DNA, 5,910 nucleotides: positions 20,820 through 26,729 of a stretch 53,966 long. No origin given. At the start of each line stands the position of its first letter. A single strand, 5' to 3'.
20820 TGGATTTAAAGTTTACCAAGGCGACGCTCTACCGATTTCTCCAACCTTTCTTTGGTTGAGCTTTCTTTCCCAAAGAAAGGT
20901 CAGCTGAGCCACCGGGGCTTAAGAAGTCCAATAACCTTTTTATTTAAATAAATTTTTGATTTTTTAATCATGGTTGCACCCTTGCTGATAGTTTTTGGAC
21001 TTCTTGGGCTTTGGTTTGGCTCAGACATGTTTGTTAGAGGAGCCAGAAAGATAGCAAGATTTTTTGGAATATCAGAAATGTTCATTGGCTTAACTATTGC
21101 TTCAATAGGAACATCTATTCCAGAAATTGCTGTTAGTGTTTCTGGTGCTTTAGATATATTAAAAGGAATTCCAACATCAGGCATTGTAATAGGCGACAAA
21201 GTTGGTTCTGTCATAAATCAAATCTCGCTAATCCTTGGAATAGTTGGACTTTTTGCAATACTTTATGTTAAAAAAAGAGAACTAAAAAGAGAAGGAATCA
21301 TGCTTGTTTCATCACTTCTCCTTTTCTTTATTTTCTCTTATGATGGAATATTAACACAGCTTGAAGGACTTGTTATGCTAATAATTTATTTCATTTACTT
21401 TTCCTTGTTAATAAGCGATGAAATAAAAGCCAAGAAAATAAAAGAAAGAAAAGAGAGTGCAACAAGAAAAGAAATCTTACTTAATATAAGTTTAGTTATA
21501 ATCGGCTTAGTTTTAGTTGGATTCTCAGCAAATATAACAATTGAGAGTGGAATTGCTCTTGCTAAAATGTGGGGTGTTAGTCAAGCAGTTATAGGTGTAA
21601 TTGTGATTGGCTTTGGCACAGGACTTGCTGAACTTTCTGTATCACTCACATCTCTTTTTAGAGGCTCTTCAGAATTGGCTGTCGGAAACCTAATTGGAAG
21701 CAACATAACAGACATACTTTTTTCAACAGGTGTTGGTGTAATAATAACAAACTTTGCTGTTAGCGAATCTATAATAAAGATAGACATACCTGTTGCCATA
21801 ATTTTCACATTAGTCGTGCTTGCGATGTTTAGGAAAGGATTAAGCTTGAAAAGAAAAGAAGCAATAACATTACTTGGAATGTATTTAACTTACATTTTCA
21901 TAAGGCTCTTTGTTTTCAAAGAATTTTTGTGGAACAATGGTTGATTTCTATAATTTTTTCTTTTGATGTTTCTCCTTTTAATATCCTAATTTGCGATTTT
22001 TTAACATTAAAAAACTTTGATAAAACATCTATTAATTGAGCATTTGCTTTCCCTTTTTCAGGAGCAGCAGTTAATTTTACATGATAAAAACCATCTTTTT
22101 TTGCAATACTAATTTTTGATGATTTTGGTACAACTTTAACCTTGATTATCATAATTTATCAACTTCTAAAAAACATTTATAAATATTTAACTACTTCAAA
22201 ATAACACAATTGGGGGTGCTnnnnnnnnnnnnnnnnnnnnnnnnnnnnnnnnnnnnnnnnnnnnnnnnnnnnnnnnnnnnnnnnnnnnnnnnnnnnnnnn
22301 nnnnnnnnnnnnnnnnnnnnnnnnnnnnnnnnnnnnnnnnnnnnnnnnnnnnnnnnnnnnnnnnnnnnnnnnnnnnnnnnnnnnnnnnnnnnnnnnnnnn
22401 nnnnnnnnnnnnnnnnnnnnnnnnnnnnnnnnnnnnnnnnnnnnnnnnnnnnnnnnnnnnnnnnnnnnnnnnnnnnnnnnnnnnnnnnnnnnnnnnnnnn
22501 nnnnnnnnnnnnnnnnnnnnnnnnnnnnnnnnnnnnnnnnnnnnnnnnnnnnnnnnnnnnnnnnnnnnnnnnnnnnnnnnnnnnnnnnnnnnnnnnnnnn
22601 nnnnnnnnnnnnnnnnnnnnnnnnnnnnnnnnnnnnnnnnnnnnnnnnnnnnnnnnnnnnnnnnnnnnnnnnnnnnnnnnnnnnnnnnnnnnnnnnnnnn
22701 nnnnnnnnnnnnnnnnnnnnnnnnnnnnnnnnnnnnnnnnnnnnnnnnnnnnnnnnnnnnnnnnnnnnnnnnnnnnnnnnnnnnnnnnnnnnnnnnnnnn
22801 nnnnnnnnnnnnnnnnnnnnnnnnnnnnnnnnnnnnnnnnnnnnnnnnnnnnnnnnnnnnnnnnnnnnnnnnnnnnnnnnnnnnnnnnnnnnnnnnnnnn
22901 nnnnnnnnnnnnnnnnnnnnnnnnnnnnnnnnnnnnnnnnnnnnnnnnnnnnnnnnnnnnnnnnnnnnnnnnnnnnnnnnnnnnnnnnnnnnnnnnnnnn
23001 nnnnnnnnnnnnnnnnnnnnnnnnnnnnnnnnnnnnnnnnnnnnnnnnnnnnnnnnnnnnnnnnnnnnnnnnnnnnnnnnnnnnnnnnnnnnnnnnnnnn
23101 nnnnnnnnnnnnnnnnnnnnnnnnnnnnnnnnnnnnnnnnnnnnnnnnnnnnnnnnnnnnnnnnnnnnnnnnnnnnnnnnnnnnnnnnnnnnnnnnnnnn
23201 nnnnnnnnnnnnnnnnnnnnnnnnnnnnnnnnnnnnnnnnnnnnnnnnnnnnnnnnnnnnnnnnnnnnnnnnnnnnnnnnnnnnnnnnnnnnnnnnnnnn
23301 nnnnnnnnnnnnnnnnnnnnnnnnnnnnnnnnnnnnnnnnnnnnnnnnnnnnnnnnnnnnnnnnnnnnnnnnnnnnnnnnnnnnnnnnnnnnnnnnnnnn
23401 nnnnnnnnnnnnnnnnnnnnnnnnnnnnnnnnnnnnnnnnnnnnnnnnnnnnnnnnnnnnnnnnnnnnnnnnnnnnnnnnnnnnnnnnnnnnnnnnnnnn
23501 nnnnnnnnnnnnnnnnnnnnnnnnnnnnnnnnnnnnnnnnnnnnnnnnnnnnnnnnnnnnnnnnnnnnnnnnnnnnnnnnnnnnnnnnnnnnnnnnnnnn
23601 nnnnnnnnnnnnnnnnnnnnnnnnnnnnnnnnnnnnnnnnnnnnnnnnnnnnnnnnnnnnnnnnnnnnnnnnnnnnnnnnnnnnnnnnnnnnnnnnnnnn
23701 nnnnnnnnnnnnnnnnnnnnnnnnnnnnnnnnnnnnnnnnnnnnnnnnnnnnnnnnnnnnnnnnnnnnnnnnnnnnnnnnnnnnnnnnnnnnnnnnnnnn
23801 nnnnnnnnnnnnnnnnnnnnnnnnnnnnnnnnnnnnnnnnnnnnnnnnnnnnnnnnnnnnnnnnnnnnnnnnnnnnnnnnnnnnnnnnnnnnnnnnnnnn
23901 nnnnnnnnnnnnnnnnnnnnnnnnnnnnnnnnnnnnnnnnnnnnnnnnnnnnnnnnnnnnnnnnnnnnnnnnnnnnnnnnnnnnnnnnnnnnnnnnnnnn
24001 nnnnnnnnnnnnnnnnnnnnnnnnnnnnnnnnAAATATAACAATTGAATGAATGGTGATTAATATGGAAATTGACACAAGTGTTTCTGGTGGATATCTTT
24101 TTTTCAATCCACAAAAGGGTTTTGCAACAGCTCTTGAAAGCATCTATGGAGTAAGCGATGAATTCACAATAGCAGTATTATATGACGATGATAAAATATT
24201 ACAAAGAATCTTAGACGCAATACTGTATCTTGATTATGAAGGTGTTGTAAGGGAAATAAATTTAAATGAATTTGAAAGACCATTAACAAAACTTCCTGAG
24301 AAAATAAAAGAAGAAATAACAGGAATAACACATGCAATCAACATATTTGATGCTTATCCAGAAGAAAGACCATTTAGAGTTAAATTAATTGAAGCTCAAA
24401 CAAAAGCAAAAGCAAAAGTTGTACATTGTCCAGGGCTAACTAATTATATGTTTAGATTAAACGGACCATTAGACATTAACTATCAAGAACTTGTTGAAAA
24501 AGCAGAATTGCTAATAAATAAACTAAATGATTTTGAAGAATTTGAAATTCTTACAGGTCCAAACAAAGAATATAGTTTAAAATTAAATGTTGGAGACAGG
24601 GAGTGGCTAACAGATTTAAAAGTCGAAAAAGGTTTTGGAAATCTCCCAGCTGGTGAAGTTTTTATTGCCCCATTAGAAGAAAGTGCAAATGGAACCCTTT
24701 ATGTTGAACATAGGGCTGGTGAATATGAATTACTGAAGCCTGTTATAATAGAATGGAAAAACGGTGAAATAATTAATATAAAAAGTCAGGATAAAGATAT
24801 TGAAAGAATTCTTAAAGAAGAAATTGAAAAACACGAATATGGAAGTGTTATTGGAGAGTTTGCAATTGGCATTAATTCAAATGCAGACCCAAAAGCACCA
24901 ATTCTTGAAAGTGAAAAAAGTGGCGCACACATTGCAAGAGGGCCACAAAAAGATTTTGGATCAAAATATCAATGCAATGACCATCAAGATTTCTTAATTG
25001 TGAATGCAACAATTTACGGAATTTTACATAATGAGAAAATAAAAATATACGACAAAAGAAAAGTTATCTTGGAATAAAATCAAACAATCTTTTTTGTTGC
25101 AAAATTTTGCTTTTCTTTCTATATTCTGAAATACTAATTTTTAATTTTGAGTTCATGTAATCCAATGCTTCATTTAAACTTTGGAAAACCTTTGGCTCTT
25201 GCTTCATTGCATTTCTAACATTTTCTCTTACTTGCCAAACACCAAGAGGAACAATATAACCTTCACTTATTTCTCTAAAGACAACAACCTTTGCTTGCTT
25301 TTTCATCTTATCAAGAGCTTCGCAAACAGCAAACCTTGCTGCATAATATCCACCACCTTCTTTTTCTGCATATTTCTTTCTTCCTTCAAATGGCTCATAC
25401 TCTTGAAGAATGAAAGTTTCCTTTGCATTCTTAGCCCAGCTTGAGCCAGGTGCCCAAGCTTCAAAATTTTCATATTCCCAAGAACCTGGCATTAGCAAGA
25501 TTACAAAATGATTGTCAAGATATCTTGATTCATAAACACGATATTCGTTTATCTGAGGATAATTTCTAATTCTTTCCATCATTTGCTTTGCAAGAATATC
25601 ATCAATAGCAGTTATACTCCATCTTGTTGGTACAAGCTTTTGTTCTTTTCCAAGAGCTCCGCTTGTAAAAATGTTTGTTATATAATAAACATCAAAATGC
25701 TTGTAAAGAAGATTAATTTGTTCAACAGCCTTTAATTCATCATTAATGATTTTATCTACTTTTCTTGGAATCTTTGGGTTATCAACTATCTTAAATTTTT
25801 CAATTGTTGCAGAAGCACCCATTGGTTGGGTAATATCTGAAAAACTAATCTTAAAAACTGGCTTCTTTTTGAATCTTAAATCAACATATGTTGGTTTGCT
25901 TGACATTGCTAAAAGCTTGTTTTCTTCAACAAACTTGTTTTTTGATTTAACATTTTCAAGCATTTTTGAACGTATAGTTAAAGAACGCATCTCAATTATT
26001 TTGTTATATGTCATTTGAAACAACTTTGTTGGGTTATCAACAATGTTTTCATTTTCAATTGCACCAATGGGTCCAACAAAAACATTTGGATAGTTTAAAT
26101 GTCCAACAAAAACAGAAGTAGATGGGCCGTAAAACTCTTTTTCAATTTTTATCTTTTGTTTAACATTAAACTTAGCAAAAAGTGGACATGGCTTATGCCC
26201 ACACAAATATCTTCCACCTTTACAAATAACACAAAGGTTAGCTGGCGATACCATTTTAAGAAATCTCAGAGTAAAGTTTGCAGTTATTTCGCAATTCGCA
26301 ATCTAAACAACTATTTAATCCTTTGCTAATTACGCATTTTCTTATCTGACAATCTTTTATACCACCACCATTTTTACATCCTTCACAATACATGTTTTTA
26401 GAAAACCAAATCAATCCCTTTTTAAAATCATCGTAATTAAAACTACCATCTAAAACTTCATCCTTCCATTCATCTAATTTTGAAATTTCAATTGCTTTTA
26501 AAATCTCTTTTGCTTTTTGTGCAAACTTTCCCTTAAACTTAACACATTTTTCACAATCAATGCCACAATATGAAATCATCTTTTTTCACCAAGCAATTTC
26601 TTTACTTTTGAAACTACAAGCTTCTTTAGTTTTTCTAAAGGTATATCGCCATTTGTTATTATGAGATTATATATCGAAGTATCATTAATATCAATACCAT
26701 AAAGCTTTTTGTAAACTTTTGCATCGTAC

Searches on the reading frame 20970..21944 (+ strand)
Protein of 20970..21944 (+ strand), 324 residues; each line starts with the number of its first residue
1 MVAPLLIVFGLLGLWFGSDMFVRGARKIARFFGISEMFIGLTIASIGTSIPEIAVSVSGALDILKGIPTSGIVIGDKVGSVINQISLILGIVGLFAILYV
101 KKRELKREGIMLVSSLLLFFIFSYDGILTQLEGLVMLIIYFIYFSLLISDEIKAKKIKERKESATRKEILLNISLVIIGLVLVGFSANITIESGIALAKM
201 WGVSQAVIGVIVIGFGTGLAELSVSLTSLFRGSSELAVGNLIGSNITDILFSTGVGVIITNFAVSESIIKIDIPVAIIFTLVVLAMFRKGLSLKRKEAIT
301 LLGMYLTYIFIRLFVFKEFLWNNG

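Call 54: search_protein_families(library=pfam, proteins=[window:20970-21944:+], max_evalue=0.00001)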
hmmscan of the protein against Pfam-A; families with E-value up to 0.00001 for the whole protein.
window:20970-21944:+ (324 aa): 1 family
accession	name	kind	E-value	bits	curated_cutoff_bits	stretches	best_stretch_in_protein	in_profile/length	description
PF01699.29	Na_Ca_ex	-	7.7e-48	162.7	24.9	2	4-147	3-149/151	Sodium/calcium exchanger protein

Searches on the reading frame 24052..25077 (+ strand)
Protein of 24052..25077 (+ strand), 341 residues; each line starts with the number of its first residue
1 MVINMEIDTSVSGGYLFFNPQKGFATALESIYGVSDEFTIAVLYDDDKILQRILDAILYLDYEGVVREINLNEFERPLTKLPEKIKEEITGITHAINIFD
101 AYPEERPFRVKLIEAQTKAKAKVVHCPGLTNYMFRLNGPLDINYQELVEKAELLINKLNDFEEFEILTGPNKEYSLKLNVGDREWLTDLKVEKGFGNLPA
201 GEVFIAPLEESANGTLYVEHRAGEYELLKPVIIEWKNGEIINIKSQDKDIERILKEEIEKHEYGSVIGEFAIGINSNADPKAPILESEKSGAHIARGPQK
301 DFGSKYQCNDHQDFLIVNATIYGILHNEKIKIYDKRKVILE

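Call 54: search_protein_families(library=pfam, proteins=[window:24052-25077:+], max_evalue=0.00001)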
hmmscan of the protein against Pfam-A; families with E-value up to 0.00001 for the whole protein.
window:24052-25077:+ (341 aa): 1 family
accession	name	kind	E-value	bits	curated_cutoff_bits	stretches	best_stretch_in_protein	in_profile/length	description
PF02073.20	Peptidase_M29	-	8.6e-09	35.1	27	1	144-276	185-321/406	Thermophilic metalloprotease (M29)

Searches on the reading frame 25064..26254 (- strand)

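Call 55: search_protein_families(library=pfam, proteins=[window:25064-26254:-], max_evalue=0.00001)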
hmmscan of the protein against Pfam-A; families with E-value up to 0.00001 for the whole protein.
window:25064-26254:- (396 aa): 2 families
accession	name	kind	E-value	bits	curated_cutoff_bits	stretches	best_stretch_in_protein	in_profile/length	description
PF04894.17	Nre_N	-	1.7e-85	287.6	25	1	17-273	1-269/270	Archaeal Nre, N-terminal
PF04895.17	Nre_C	-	5.8e-39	132.8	27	1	287-388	1-101/110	Archaeal Nre, C-terminal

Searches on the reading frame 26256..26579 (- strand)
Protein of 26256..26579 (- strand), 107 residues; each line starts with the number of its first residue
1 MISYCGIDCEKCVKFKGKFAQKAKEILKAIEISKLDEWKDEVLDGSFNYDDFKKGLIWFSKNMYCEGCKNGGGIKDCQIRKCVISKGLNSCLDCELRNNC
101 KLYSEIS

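Call 38: search_protein_families(library=pfam, proteins=[window:26256-26579:-], max_evalue=0.001)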
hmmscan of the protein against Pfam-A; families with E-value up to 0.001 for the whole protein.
window:26256-26579:- (107 aa): 1 family
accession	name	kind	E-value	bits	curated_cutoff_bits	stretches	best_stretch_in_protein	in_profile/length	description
PF12675.12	DUF3795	-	2.1e-13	51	22.6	1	1-103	1-81/83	Protein of unknown function (DUF3795)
